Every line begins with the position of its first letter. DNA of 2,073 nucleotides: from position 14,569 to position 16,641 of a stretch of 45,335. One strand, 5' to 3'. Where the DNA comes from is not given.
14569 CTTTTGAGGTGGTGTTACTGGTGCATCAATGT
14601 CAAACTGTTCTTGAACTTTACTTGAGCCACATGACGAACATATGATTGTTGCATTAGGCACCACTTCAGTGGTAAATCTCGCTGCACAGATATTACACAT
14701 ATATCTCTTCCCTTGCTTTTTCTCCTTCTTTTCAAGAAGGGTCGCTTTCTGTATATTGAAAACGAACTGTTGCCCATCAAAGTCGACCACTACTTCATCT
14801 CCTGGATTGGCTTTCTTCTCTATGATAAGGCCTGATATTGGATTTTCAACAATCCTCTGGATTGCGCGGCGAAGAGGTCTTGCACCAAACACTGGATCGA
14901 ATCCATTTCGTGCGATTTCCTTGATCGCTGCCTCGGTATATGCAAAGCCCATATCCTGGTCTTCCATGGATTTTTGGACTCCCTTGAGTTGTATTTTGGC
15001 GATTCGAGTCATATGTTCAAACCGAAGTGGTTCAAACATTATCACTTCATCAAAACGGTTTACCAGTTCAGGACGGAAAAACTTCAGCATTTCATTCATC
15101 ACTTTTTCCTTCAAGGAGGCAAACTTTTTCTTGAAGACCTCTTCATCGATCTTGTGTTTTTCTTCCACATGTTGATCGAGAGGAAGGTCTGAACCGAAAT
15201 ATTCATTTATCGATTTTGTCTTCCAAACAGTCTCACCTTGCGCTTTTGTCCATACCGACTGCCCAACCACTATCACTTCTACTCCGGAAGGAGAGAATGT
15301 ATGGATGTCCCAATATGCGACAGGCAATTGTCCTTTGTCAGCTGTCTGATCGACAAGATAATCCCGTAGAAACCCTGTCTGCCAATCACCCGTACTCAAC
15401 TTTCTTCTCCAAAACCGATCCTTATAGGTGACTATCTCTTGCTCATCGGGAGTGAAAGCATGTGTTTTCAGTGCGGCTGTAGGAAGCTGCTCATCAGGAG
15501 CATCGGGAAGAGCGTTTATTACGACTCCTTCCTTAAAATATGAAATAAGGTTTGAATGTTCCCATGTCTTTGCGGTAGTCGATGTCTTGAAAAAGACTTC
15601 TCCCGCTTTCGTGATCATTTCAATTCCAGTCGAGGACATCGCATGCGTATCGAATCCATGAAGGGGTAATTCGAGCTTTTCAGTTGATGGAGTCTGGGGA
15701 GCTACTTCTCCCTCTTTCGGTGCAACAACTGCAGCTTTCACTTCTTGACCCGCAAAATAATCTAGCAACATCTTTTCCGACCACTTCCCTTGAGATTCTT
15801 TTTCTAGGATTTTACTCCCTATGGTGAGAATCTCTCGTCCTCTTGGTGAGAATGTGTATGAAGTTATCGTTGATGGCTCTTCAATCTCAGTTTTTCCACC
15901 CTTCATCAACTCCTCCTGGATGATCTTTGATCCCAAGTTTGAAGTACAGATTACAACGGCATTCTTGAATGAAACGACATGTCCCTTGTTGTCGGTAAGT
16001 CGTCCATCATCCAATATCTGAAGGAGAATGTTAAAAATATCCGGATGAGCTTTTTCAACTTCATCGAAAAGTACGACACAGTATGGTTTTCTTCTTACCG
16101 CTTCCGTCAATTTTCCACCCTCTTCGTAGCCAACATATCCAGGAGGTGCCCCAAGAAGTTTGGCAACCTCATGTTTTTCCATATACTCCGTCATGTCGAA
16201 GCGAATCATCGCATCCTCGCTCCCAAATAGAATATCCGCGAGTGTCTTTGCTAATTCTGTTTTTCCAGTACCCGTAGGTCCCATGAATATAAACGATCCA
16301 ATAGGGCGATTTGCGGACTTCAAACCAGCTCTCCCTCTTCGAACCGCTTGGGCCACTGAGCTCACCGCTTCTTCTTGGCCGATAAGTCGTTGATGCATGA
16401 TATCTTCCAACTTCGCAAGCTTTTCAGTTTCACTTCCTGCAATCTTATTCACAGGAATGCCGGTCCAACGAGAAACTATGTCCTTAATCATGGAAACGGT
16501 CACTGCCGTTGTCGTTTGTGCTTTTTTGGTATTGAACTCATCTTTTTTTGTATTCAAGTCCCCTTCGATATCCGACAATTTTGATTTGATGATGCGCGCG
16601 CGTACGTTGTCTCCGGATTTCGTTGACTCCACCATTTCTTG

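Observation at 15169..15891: Four tandem repeats of about 45 aa inserted between sensor-1 and the Arg-finger region of ClpC-like AAA+ domain 2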

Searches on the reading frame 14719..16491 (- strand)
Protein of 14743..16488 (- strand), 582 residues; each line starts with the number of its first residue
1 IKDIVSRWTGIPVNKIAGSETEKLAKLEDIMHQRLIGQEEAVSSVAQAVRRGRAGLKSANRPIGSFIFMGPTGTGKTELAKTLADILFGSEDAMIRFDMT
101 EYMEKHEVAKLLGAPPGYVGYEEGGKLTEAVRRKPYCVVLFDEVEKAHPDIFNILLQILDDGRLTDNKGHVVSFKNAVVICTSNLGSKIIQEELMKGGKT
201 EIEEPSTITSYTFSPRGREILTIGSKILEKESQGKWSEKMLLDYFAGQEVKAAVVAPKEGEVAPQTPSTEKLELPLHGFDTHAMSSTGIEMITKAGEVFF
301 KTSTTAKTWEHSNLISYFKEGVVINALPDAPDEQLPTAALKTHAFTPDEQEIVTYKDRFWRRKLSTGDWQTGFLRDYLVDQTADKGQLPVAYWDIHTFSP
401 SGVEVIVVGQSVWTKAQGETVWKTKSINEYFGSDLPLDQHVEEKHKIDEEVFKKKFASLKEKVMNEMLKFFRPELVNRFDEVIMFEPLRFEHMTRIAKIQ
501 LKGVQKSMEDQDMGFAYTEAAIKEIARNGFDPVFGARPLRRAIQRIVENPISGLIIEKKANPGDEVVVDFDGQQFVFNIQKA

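Call 47: find_homologous_proteins(query=window:14743-16488:-, max_evalue=1e-20)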
Query seq(582 aa) (582 aa): 8000 proteins with E <= 1e-20 among 8000 candidates; the best 120 are listed.
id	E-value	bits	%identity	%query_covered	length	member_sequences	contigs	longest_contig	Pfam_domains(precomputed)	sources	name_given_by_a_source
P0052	0.0e+0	1186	94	95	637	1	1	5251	PF07724.21,PF00004.36,PF07728.21,PF10431.16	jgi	-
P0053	0.0e+0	1136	87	100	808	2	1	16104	PF07724.21,PF00004.36,PF17871.8,PF07728.21,PF10431.16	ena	-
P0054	2.1e-265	900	68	98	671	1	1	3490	PF07724.21,PF00004.36,PF07728.21,PF10431.16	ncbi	-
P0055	4.1e-264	896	66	100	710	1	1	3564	PF07724.21,PF00004.36,PF13401.13,PF07728.21,PF10431.16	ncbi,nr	ncbi:AAA family ATPase, partial [Candidatus Roizmanbacteria bacterium]|nr:AAA family ATPase [Candida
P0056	8.5e-260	881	66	100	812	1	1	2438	PF07724.21,PF00004.36,PF17871.8,PF07728.21,PF10431.16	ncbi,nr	ncbi:MAG: AAA family ATPase, partial [Candidatus Omnitrophica bacterium]|nr:AAA family ATPase [Candi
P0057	5.9e-259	879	65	100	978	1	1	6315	PF13173.13,PF20030.6,PF00158.33,PF07724.21,PF00004.36,PF13401.13,PF23569.2,PF17871.8,PF07728.21,PF10431.16,PF13191.13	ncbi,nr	ncbi:MAG TPA: AAA family ATPase, partial [Candidatus Nitrosocosmicus sp.]|nr:AAA family ATPase [Cand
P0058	1.7e-258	877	64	100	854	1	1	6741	PF07724.21,PF00004.36,PF17871.8,PF07728.21,PF10431.16,PF16326.11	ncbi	-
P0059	1.7e-255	867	66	100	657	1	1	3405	PF07724.21,PF00004.36,PF07728.21,PF10431.16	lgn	-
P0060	1.4e-251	854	64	100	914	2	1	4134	PF13173.13,PF07724.21,PF00004.36,PF13401.13,PF17871.8,PF07728.21,PF10431.16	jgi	jgi:ATP-dependent Clp protease ATP-binding subunit ClpA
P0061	7.6e-251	852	60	100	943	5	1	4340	PF07724.21,PF00004.36,PF17871.8,PF07728.21,PF10431.16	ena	-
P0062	9.5e-246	835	61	100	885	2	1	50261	PF07724.21,PF00004.36,PF13401.13,PF17871.8,PF07728.21,PF10431.16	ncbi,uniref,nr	ncbi:hypothetical protein A3H78_04470 [Candidatus Roizmanbacteria bacterium RIFCSPLOWO2_02_FULL_36_1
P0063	1.6e-242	824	61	100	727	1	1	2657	PF07724.21,PF00004.36,PF13401.13,PF07728.21,PF10431.16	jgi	jgi:DNA-directed RNA polymerase subunit RPC12/RpoP/energy-coupling factor transporter ATP-binding pr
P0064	2.0e-238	811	68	90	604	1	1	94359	PF07724.21,PF00004.36,PF07728.21,PF10431.16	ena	-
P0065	7.3e-233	792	59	100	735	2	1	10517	PF07724.21,PF00004.36,PF07728.21,PF10431.16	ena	-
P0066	3.9e-230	783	60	100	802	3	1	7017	PF07724.21,PF00004.36,PF17871.8,PF07728.21,PF10431.16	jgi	-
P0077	5.1e-158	545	84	35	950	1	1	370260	PF13173.13,PF02861.26,PF20030.6,PF00004.36,PF13401.13,PF23569.2,PF17871.8,PF07728.21,PF13191.13,PF00158.33,PF07724.21,PF10431.16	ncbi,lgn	-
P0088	2.9e-155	536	85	34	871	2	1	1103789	PF13173.13,PF02861.26,PF20030.6,PF00004.36,PF13401.13,PF23569.2,PF17871.8,PF07728.21,PF13191.13,PF00158.33,PF07724.21,PF05621.18,PF10431.16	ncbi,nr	ncbi:MAG: ATP-dependent Clp protease ATP-binding subunit [Candidatus Roizmanbacteria bacterium]|nr:M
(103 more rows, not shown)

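Call 49: find_encoding_contigs(protein=P0088, flank=8000, max_places=2)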
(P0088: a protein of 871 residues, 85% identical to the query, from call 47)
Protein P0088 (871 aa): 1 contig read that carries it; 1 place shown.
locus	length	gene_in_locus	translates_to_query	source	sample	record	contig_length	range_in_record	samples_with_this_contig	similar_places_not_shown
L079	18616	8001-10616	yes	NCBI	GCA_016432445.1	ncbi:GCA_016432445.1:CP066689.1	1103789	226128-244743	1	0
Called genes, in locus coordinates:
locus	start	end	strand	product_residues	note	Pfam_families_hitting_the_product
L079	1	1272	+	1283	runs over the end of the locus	-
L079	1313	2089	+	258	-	PF18895:T4SS_pilin (weak)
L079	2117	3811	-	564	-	-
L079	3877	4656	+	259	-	-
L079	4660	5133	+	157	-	-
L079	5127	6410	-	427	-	PF00561:Abhydrolase_1, PF12146:Hydrolase_4 (weak)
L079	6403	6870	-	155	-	-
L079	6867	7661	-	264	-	PF13529:Peptidase_C39_2 (weak)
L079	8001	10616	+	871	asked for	PF02861:Clp_N, PF23569:NBD_SMAX1 (weak), PF00004:AAA, PF17871:AAA_lid_9, PF00004:AAA, PF07724:AAA_2, PF07728:AAA_5, PF10431:ClpB_D2-small, +6 more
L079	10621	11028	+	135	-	-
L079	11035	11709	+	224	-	-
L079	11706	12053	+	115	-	PF18895:T4SS_pilin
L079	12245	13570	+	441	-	PF00696:AA_kinase, PF02353:CMAS (weak), PF07021:MetW (weak), PF13489:Methyltransf_23, PF08241:Methyltransf_11, PF08242:Methyltransf_12, PF13649:Methyltransf_25, PF13847:Methyltransf_31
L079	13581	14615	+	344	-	PF02463:SMC_N, PF13175:AAA_15, PF13476:AAA_23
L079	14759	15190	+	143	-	-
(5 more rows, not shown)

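Call 50: find_encoding_contigs(protein=P0077, flank=8000, max_places=2)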
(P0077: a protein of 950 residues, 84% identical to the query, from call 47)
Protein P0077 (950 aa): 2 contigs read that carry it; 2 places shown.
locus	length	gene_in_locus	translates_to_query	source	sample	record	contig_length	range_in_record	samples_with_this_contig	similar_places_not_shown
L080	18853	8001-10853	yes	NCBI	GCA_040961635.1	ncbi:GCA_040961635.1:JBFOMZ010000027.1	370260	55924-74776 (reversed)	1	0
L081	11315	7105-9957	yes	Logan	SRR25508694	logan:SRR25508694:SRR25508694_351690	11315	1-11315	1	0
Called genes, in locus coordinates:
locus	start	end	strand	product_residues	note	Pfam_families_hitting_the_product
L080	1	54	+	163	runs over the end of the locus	PF13083:KH_KhpA-B, PF01424:R3H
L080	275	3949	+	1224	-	-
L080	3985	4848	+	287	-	-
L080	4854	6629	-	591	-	-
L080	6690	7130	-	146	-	-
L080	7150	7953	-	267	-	-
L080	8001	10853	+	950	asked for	PF02861:Clp_N, PF00004:AAA, PF23569:NBD_SMAX1 (weak), PF17871:AAA_lid_9, PF00004:AAA, PF07724:AAA_2, PF07728:AAA_5, PF10431:ClpB_D2-small, +5 more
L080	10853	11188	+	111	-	-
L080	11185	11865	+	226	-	-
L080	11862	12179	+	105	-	PF18895:T4SS_pilin (weak)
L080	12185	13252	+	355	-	PF02463:SMC_N, PF13175:AAA_15, PF13476:AAA_23, PF13304:AAA_21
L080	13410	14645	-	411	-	PF00817:IMS, PF11799:IMS_C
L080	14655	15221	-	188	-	PF00717:Peptidase_S24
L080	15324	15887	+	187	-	PF21088:MS_channel_1st, PF00924:MS_channel_2nd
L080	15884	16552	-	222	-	PF00149:Metallophos, PF12850:Metallophos_2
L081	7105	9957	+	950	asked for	PF02861:Clp_N, PF00004:AAA, PF23569:NBD_SMAX1 (weak), PF17871:AAA_lid_9, PF00004:AAA, PF07724:AAA_2, PF07728:AAA_5, PF10431:ClpB_D2-small, +5 more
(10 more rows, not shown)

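Call 76: predict_structure(alignment_id=A4)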
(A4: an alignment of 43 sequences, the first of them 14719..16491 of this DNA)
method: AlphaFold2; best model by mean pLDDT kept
length: 591 residues; sequences in the alignment: 43
mean_pLDDT: 83.1   pTM: 0.73
mean pLDDT of the five models: 83.1, 83.1, 82.3, 80.0, 78.6
residues with pLDDT >= 90: 225; 70-90: 277; 50-70: 58; < 50: 31
segments of 3 or more residues with pLDDT < 50: 1-6, 11-14, 17-19, 116-119, 121-125, 265-268
pLDDT, mean of each block of 10 residues (from residue 1): 47 51 69 80 83 68 88 87 85 87 70 52 60 86 86 86 78 85 87 72 72 94 92 89 92 65 52 84 94 92 92 91 89 87 94 93 93 94 91 93 94 94 94 86 85 85 87 87 88 89 91 91 88 82 92 90 90 85 62 40
secondary structure, 60 per line:
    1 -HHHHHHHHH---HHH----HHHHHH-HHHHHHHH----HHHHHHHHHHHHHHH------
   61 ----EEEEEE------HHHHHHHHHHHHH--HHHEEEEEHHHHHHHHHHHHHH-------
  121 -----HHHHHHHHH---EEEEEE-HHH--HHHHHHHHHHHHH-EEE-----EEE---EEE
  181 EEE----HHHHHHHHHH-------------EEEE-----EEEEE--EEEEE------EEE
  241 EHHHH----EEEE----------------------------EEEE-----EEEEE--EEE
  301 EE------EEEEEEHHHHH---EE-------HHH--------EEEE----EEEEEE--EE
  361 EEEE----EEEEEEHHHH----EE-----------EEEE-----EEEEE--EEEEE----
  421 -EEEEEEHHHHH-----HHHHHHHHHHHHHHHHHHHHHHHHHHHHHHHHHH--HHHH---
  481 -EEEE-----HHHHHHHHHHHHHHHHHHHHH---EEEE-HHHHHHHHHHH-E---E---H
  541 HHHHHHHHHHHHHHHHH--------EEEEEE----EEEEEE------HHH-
elements in order: H2-10 H21-26 H28-35 H40-54 E65-70 H77-89 E95-99 H100-113 H126-134 E138-143 H150-162 E164-166 E172-174 E178-183 H188-197 E211-214 E220-224 E227-231 E238-241 H242-245 E250-253 E282-285 E291-295 E298-302 E309-314 H315-319 E343-346 E351-356 E359-364 E369-374 H375-378 E396-399 E405-409 E412-416 E422-427 H428-432 H438-471 H474-477 E482-485 H491-511 E515-518 H520-530 H540-557 E566-571 E576-581

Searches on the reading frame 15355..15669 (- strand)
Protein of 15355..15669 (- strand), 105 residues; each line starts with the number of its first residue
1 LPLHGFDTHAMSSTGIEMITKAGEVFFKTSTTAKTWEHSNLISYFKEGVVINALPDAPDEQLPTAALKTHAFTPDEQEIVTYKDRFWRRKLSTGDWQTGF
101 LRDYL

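Call 29: find_related_loci(query=A3, collection=genome_contigs, flank=6000)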
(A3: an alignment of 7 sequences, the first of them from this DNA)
Query A3 (105 aa) in genome_contigs; peptide patterns used: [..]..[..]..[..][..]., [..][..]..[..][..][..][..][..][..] (x = any residue, [..] = any of these).
159 stretches matched a pattern; 75 encode a relative of the query (tblastn E <= 1e-3); 75 distinct loci.
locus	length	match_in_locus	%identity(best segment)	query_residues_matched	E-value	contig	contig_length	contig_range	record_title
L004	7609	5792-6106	93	1-105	7e-68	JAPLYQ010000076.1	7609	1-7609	MAG: Candidatus Roizmanbacteria bacterium isolate LacPavin_0920_WC57_MAG_37_8 LacPavin_0920_WC57_scaffold_1035864, whole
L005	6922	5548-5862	93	1-105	2e-67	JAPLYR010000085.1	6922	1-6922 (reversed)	MAG: Candidatus Roizmanbacteria bacterium isolate LacPavin_0818_WC45_MAG_36_7 LacPavin_0818_WC45_scaffold_196795, whole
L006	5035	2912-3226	92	1-105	1e-66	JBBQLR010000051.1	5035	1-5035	MAG: Patescibacteria group bacterium isolate Co_metawrap_483 Cmw_483_k141_12578633_length_5035_cov_10.9918, whole genome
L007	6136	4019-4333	90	1-105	1e-65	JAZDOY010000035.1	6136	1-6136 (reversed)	MAG: bacterium isolate MEGAHIT-group-0.802 k141_17571252, whole genome shotgun sequence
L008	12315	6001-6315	90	1-105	7e-66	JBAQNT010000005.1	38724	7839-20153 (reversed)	MAG: Microgenomates group bacterium isolate MFD12002_ilm_asm_bin4 k127_73684, whole genome shotgun sequence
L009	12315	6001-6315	90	1-105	1e-65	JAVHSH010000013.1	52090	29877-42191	MAG: Patescibacteria group bacterium isolate WB02no17_40_17 NODE_188_length_52090_cov_10.709561, whole genome shotgun se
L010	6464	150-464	89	1-105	2e-64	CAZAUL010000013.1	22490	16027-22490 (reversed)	MAG TPA_asm: uncultured Gammaproteobacteria bacterium isolate SRP329715_co1_185 genome assembly, contig: NODE_3302_lengt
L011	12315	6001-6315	85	1-105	2e-63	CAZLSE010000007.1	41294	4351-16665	MAG TPA_asm: uncultured Gammaproteobacteria bacterium isolate binchicken_co37_70 genome assembly, contig: NODE_410_lengt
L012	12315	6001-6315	79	1-105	6e-59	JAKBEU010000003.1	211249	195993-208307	MAG: bacterium isolate BP8.bin62 NODE_59_length_211249_cov_3.190170, whole genome shotgun sequence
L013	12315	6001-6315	77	1-105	1e-57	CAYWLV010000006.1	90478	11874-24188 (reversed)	MAG TPA_asm: uncultured Gammaproteobacteria bacterium isolate SRP278252_co2_47 genome assembly, contig: NODE_343_length_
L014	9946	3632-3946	77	1-105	1e-57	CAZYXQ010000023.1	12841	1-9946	MAG TPA_asm: uncultured Gammaproteobacteria bacterium isolate binchicken_co22_138 genome assembly, contig: NODE_5080_len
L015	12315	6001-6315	77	1-105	6e-57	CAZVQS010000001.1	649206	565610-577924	MAG TPA_asm: uncultured Gammaproteobacteria bacterium isolate SRP278314_co2_148 genome assembly, contig: NODE_3_length_6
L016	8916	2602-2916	72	1-105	5e-56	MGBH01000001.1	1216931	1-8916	MAG: Candidatus Roizmanbacteria bacterium RIFOXYA2_FULL_38_14 RIFOXYA2_FULL_OP11_Roizmanbacteria_38_14, whole genome sho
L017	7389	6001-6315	71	1-105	1e-54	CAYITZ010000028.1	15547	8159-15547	MAG TPA_asm: uncultured Gammaproteobacteria bacterium isolate ERP119705_co4_438 genome assembly, contig: NODE_3424_lengt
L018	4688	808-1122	70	1-105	2e-54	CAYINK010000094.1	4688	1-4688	MAG TPA_asm: uncultured Gammaproteobacteria bacterium isolate ERP119705_co25_345 genome assembly, contig: NODE_25569_len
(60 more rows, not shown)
